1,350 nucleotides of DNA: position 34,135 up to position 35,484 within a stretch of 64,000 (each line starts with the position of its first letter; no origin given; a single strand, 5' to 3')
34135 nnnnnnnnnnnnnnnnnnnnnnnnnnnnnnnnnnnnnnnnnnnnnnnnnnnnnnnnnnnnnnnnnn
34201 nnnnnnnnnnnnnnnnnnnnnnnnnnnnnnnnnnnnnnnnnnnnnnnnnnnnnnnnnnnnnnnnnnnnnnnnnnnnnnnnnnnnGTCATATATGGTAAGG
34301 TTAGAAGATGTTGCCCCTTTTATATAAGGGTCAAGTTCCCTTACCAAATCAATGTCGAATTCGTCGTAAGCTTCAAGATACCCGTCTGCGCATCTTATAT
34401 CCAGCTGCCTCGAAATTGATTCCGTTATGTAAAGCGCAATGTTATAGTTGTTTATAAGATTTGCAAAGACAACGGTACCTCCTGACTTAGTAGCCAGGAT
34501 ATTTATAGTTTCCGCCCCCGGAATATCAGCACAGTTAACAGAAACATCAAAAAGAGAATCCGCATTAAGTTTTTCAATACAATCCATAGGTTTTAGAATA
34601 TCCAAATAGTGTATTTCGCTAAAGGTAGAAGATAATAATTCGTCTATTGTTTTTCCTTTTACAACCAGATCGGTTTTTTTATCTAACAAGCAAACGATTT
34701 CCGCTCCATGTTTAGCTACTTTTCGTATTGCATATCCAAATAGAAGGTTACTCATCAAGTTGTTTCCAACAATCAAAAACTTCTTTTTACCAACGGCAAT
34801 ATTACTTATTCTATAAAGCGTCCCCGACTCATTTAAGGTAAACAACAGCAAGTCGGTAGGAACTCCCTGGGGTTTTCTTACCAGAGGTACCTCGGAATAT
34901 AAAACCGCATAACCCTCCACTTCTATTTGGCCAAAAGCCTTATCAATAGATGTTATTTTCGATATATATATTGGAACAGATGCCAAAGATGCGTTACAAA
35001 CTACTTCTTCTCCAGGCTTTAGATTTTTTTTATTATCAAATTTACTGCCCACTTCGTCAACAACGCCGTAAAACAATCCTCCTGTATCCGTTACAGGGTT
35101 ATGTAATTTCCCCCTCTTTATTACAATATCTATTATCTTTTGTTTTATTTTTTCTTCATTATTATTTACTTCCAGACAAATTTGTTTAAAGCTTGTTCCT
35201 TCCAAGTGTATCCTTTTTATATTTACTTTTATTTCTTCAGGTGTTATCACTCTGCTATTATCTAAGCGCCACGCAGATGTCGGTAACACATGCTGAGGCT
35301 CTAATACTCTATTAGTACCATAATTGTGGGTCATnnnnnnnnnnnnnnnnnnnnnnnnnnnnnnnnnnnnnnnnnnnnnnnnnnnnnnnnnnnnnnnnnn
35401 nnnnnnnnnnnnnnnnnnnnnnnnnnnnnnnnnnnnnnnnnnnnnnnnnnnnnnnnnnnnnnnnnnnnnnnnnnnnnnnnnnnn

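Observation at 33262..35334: Sigma-54 activator whose sensor region is a full-length, cofactor-loop-degenerate copy of the pathway enzyme Kdd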

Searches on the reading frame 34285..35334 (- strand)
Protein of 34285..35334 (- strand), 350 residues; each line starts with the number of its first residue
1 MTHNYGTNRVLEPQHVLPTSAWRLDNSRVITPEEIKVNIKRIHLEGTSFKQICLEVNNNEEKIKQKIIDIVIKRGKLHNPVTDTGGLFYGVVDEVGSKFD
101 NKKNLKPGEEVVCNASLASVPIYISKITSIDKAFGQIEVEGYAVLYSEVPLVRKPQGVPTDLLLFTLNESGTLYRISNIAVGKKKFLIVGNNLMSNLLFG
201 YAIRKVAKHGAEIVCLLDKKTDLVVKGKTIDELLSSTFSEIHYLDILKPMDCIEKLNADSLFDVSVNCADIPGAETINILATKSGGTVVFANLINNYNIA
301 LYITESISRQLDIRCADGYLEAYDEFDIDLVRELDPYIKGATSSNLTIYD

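Call 14: find_homologous_proteins(query=window:34285-35334:-, max_evalue=0.00001)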
Query window:34285-35334:- (350 aa): 258 proteins with E <= 0.00001 among 3642 candidates; the best 120 are listed.
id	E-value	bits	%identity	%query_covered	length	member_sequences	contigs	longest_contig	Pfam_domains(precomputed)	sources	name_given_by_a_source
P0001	2.2e-184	630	80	97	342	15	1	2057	PF26370.1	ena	-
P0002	5.0e-179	613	76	100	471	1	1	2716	PF00158.33,PF26370.1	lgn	-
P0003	1.4e-175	601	79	92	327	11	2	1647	PF26370.1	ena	-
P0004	1.8e-172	591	75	99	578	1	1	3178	PF00158.33,PF07724.21,PF26370.1,PF14532.13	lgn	-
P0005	1.5e-166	572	69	100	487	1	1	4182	PF00158.33,PF26370.1,PF14532.13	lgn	-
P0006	1.0e-165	569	71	97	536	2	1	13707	PF00158.33,PF26370.1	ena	-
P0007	1.9e-165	568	71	98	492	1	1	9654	PF00158.33,PF26370.1,PF14532.13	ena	-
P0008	1.2e-162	559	79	88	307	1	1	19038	PF26370.1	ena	-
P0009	2.1e-159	548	68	97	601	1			PF00158.33,PF25601.2,PF26370.1,PF18024.8,PF14532.13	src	-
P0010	8.3e-157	540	75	88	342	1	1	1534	PF26370.1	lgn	-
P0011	3.0e-155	535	67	97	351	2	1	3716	PF26370.1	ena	-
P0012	1.1e-151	523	63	100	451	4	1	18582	PF00158.33,PF26370.1,PF14532.13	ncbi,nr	ncbi:MAG: sigma 54-interacting transcriptional regulator, partial [Eubacteriales bacterium]|nr:sigma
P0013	4.7e-151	521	64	99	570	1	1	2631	PF00158.33,PF26370.1,PF14532.13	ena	-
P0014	2.3e-148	512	69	90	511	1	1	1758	PF00158.33,PF26370.1,PF14532.13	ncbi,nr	ncbi:MAG: sigma-54 factor interaction domain-containing protein, partial [Firmicutes bacterium]|nr:s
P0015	7.5e-147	507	64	98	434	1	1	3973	PF00158.33,PF26370.1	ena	-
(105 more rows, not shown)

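Call 16: search_solved_structures(query=window:34285-35334:-, max_evalue=0.01, show_alignments=2)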
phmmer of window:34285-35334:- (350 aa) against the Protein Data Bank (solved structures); distinct sequences matched with E-value up to 0.01: 3.
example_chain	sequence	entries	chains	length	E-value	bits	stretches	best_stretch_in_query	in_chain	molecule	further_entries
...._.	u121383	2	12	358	7.5e-31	110.9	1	4-333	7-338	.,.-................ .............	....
7dl0_A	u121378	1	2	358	9.6e-30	107.2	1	4-333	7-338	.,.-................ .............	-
7dl1_A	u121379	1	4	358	4.7e-29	104.9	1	4-333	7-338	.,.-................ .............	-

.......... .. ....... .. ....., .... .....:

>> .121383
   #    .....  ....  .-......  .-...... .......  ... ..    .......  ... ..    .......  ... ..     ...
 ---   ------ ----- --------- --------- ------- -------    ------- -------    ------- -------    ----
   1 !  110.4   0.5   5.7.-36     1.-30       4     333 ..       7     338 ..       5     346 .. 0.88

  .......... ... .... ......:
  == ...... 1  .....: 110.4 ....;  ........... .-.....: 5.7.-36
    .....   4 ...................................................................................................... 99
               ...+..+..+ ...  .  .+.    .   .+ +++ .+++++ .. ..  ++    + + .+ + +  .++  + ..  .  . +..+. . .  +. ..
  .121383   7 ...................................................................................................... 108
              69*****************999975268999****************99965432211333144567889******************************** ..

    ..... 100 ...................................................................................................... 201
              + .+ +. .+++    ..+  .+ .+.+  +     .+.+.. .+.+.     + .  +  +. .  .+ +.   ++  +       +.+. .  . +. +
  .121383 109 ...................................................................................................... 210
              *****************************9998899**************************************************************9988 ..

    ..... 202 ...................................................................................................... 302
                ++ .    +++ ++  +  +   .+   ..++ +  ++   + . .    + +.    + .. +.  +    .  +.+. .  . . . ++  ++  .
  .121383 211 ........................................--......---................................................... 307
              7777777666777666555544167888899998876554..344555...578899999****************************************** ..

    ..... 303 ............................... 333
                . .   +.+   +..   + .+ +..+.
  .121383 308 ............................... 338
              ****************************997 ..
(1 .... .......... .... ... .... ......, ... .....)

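Call 25: find_related_loci(query=A2, collection=genome_contigs, flank=10000)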
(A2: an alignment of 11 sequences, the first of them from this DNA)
Query A2 (342 aa) in genome_contigs; peptide patterns used: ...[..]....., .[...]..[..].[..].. (x = any residue, [..] = any of these).
353 stretches matched a pattern; 297 encode a relative of the query (tblastn E <= 1e-3); the best 80 are kept; 80 distinct loci.
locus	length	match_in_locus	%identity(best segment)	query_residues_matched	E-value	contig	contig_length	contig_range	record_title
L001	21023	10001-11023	80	1-341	0e+0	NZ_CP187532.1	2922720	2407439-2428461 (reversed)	Ihubacter sp. rT4E-8 chromosome, complete genome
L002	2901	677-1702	82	1-342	0e+0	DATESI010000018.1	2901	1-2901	MAG TPA_asm: Anaerovoracaceae bacterium isolate SMAG_U9097 k141_508420, whole genome shotgun sequence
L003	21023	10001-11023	80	1-341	0e+0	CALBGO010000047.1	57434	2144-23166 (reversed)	MAG TPA_asm: uncultured Eubacterium sp. isolate ERR318692_bin.93_CONCOCT_v1.1_MAG genome assembly, contig: ERZ1764598.56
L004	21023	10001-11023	80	1-341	0e+0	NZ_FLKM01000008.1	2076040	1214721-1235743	Emergencia timonensis strain SN18, whole genome shotgun sequence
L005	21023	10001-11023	80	1-341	0e+0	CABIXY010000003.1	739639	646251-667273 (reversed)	Eubacteriaceae bacterium isolate MGYG-HGUT-00063 genome assembly, contig: .14207_7_28.3, whole genome shotgun sequence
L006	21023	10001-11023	79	1-341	0e+0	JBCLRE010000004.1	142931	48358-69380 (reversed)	Anaerovoracaceae bacterium 42-11 voucher GPTB0096 scaffold4, whole genome shotgun sequence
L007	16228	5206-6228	79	1-341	0e+0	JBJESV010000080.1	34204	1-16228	MAG: Emergencia sp. isolate PUUB37_bin.033 NODE_629_length_34204_cov_27.563560, whole genome shotgun sequence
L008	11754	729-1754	83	1-342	0e+0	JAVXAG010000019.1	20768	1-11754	MAG: Anaerovoracaceae bacterium isolate CGS5Y2-bin2 NODE_2258_length_20768_cov_34.826438, whole genome shotgun sequence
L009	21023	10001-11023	78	1-341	0e+0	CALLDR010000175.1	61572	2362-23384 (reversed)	MAG TPA_asm: uncultured Emergencia sp. isolate SRR12395652_bin.29_CONCOCT_v1.1_MAG genome assembly, contig: ERZ1673725.4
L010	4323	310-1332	78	1-341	0e+0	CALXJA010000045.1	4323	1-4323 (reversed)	MAG: uncultured Emergencia sp. isolate E08__bin178 genome assembly, contig: E08__k127_3744306, whole genome shotgun sequ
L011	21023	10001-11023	78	1-341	0e+0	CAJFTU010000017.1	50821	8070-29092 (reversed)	uncultured Emergencia sp. isolate Coassembly_mag_253 genome assembly, contig: MAGpy_11413_min2k_bin_253_fak87_388244, wh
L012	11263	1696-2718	77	1-341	0e+0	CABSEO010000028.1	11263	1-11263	MAG TPA_asm: uncultured Emergencia sp. isolate MGYG-HGUT-02217 genome assembly, contig: GUT_GENOME138794_28, whole genom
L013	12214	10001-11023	79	1-341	0e+0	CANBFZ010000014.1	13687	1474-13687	MAG TPA_asm: uncultured Eubacterium sp. isolate SRR15431176_bin.10_metawrap_v1.3_MAG genome assembly, contig: NODE.750_l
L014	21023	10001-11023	78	1-341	0e+0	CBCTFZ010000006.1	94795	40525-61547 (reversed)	MAG TPA_asm: uncultured Emergencia sp. isolate SRR20550391_binner123_Refined_14 genome assembly, contig: ERZ24911587.221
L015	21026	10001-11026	77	1-342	0e+0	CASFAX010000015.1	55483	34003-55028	uncultured Firmicutes bacterium isolate A23_L1_391391_idba_bin.82 genome assembly, contig: A23_L1_391391_idba_bin.82.fa_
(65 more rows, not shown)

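Call 56: predict_structure(alignment_id=A3)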
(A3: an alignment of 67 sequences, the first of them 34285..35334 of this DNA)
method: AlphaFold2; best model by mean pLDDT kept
length: 350 residues; sequences in the alignment: 67
mean_pLDDT: 91.2   pTM: 0.88
mean pLDDT of the five models: 91.2, 90.1, 89.3, 88.3, 86.5
residues with pLDDT >= 90: 266; 70-90: 69; 50-70: 11; < 50: 4
segments of 3 or more residues with pLDDT < 50: 348-350
pLDDT, mean of each block of 10 residues (from residue 1): 79 93 97 98 93 94 98 96 92 97 96 95 98 93 96 94 94 93 97 93 93 95 80 95 95 92 94 90 94 74 83 84 93 89 55
secondary structure, 60 per line:
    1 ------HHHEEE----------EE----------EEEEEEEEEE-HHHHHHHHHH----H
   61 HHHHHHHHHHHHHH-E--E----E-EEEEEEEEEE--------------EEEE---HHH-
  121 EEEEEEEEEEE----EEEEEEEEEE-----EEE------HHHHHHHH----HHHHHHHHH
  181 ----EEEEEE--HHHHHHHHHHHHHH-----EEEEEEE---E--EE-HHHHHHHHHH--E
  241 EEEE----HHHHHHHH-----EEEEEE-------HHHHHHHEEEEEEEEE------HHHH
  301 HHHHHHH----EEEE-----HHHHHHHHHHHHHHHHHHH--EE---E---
elements in order: E10-12 E35-44 H46-55 H60-74 E86-95 E110-113 E121-131 E136-145 E151-153 H160-167 H172-180 E185-190 H193-206 E212-218 H228-237 E240-244 H249-256 E262-267 H275-281 E282-290 H297-307 E312-315 H321-339

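Call 59: fold_search(model_id=the predicted structure, library=pdb)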
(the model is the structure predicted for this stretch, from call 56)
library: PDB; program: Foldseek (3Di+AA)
matches with E <= 10: 1794; with E <= 0.001: 312
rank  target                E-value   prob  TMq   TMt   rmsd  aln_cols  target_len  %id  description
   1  7dl0_A                5.0e-30  1.00  0.77  0.77   4.3       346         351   24  The mutant E310G/A314Y of 3,5-DAHDHcca complex with NADPH (released 2021-09-29)
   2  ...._A                3.2e-29  1.00  0.73  0.73   5.1       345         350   24  The wild-type structure of 3,5-DAHDHcca (released 2021-09-29)
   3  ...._B                8.0e-29  1.00  0.73  0.73   5.0       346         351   24  The structure of 3,5-DAHDHcca complex with NADPH (released 2021-09-29)
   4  7dl1_A                1.0e-28  1.00  0.70  0.70   5.7       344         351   24  The mutant E310G/G323S structure of 3,5-DAHDHcca complex with NADPH (released 2021-09-29)
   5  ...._E                1.1e-28  1.00  0.72  0.72   5.2       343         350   24  The wild-type structure of 3,5-DAHDHcca (released 2021-09-29)
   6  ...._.                1.6e-28  1.00  0.73  0.72   5.1       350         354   23  The structure of 3,5-DAHDHcca complex with NADPH (released 2021-09-29)
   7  7dl0_B                1.8e-28  1.00  0.85  0.84   3.0       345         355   24  The mutant E310G/A314Y of 3,5-DAHDHcca complex with NADPH (released 2021-09-29)
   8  2d8a                  2.1e-12  1.00  0.47  0.49   8.9       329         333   16  Crystal Structure of PH0655 from Pyrococcus horikoshii OT3 (released 2006-06-02)
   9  4a2c_A                9.1e-12  1.00  0.49  0.49   8.5       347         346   12  Crystal structure of galactitol-1-phosphate dehydrogenase from Escherichia coli (released 2012-08-08)
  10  3qe3                  1.2e-11  1.00  0.48  0.48   9.5       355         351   15  Sheep liver sorbitol dehydrogenase (released 2011-04-27)
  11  6ie0_A                1.2e-11  1.00  0.46  0.47   8.7       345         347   16  X-ray crystal structure of 2R,3R-butanediol dehydrogenase from Bacillus subtilis (released 2019-09-18)
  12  4ej6                  1.6e-11  1.00  0.47  0.48   8.7       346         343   14  Crystal structure of a putative zinc-binding dehydrogenase (Target PSI-012003) from Sinorhizobium meliloti 1021 (released 2012-05-02)
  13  5dp2                  1.6e-11  1.00  0.46  0.48   9.2       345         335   14  CurF ER cyclopropanase from curacin A biosynthetic pathway (released 2015-11-18)
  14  5fi3_A                2.3e-11  1.00  0.49  0.50   8.6       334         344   13  HETEROYOHIMBINE SYNTHASE THAS1 FROM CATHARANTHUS ROSEUS - COMPLEX WITH NADP+ (released 2016-07-27)
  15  1pl6_A                2.3e-11  1.00  0.49  0.48   9.3       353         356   14  Human SDH/NADH/inhibitor complex (released 2004-02-17)
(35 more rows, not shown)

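Call 67: search_protein_representatives(protein=window:34285-35334:-)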
Query: 350 residues. Proteins with E-value up to 0.001 (for the whole library): 716; up to 1e-10: 382; up to 1e-30: 75. The best 150 are listed.
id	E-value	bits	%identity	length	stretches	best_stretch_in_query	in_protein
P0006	3.3e-166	569.0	71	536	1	3-343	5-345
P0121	5.5e-165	565.0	70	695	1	4-344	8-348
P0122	2.2e-111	388.8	49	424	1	5-340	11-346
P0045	2.7e-96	339.2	57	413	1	90-342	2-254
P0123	1.9e-84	300.3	40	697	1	2-341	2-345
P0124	1.2e-78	281.1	38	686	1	3-334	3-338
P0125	1.3e-76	274.4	39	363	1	4-338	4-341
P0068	2.0e-73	264.0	55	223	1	4-223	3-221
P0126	6.2e-73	262.4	37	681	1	2-335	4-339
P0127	1.5e-69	251.2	41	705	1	4-330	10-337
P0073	7.0e-66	239.2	51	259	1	120-322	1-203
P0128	2.0e-64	234.4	38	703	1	3-334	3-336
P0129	1.1e-63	232.0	35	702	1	2-334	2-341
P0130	7.9e-63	229.2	34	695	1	2-333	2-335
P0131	6.7e-60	219.5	35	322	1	3-313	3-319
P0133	3.2e-56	207.5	33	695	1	4-339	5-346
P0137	2.0e-49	185.1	32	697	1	3-335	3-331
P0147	1.4e-45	172.5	31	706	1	5-333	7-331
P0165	1.3e-37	146.3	31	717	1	3-334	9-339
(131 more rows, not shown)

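Call 69: find_encoding_contigs(protein=P0147, flank=8000, max_places=3)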
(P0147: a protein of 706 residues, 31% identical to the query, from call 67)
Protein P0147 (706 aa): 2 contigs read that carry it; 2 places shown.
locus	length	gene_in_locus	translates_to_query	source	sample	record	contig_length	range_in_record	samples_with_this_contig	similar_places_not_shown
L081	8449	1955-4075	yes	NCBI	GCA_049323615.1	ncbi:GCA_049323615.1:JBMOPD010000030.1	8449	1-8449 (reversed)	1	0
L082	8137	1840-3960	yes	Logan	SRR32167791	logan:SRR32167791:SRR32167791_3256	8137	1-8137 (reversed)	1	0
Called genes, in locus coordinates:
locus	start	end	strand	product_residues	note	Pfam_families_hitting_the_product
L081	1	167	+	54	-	PF06798:PrkA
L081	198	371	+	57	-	-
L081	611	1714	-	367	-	PF00724:Oxidored_FMN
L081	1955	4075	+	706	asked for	PF26370:KDD_N, PF00158:Sigma54_activat, PF14532:Sigma54_activ_2, PF07728:AAA_5 (weak), PF25601:AAA_lid_14, PF18024:HTH_50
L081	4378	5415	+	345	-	PF26370:KDD_N, PF00107:ADH_zinc_N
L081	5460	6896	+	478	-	PF13520:AA_permease_2, PF00324:AA_permease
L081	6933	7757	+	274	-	PF05853:BKACE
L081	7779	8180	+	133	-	PF03061:4HBT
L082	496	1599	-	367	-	PF00724:Oxidored_FMN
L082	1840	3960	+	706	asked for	PF26370:KDD_N, PF00158:Sigma54_activat, PF14532:Sigma54_activ_2, PF07728:AAA_5 (weak), PF25601:AAA_lid_14, PF18024:HTH_50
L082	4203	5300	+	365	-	PF26370:KDD_N, PF00107:ADH_zinc_N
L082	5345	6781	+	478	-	PF13520:AA_permease_2, PF00324:AA_permease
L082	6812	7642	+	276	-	PF05853:BKACE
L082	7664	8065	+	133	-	PF03061:4HBT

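Call 70: find_encoding_contigs(protein=P0137, flank=8000, max_places=3)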
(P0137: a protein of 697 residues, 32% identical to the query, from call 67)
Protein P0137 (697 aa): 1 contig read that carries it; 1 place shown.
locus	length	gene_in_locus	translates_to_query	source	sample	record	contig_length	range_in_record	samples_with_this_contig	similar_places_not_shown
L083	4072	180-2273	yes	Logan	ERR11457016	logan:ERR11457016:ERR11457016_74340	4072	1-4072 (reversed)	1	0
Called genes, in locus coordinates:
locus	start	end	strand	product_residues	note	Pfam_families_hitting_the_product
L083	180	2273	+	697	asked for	PF26370:KDD_N, PF00158:Sigma54_activat, PF14532:Sigma54_activ_2, PF00004:AAA (faint), PF07728:AAA_5 (weak), PF25601:AAA_lid_14, PF18024:HTH_50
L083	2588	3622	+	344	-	PF26370:KDD_N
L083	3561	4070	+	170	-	?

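Call 71: find_encoding_contigs(protein=P0133, flank=8000, max_places=2)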
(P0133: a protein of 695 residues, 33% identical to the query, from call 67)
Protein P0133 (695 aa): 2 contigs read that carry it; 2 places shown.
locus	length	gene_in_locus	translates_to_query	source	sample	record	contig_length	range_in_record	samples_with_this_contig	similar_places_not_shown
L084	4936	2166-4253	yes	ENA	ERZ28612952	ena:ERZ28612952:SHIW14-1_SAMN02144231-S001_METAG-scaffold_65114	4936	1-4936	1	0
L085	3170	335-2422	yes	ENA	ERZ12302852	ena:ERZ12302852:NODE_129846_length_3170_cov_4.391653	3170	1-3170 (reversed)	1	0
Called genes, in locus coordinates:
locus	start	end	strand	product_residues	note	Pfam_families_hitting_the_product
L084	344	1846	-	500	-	PF03553:Na_H_antiporter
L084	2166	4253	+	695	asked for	PF26370:KDD_N, PF00158:Sigma54_activat, PF14532:Sigma54_activ_2, PF07728:AAA_5 (weak), PF25601:AAA_lid_14, PF18024:HTH_50 (weak)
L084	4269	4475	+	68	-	-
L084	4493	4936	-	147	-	?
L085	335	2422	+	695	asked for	PF26370:KDD_N, PF00158:Sigma54_activat, PF14532:Sigma54_activ_2, PF07728:AAA_5 (weak), PF25601:AAA_lid_14, PF18024:HTH_50 (weak)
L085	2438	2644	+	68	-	-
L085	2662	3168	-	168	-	?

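Call 72: find_encoding_contigs(protein=P0123, flank=8000, max_places=2)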
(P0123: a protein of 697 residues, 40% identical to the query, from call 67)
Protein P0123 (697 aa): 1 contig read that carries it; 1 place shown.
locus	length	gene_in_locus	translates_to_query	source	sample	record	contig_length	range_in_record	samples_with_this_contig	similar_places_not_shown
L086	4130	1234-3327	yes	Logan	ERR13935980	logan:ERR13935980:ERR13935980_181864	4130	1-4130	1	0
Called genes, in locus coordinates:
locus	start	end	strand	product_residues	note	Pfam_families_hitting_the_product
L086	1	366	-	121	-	PF00682:HMGL-like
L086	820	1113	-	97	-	PF12844:HTH_19, PF13384:HTH_23 (faint), PF13412:HTH_24 (weak), PF13560:HTH_31, PF01381:HTH_3, PF12802:MarR_2 (faint)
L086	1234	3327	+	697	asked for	PF26370:KDD_N, PF00158:Sigma54_activat, PF14532:Sigma54_activ_2, PF07728:AAA_5 (weak), PF25601:AAA_lid_14, PF18024:HTH_50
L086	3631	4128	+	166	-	?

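Call 73: find_encoding_contigs(protein=P0165, flank=8000, max_places=2)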
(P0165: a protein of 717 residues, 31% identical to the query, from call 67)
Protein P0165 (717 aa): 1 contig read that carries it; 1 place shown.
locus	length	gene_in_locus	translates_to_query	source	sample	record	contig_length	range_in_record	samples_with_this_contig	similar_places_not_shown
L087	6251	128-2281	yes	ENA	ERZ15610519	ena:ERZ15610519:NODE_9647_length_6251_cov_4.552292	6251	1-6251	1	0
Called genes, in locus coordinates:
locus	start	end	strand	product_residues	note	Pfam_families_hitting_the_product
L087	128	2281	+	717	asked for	PF26370:KDD_N, PF00158:Sigma54_activat, PF14532:Sigma54_activ_2, PF07728:AAA_5 (weak), PF25601:AAA_lid_14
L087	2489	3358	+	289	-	PF05853:BKACE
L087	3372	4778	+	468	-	-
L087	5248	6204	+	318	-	PF03480:DctP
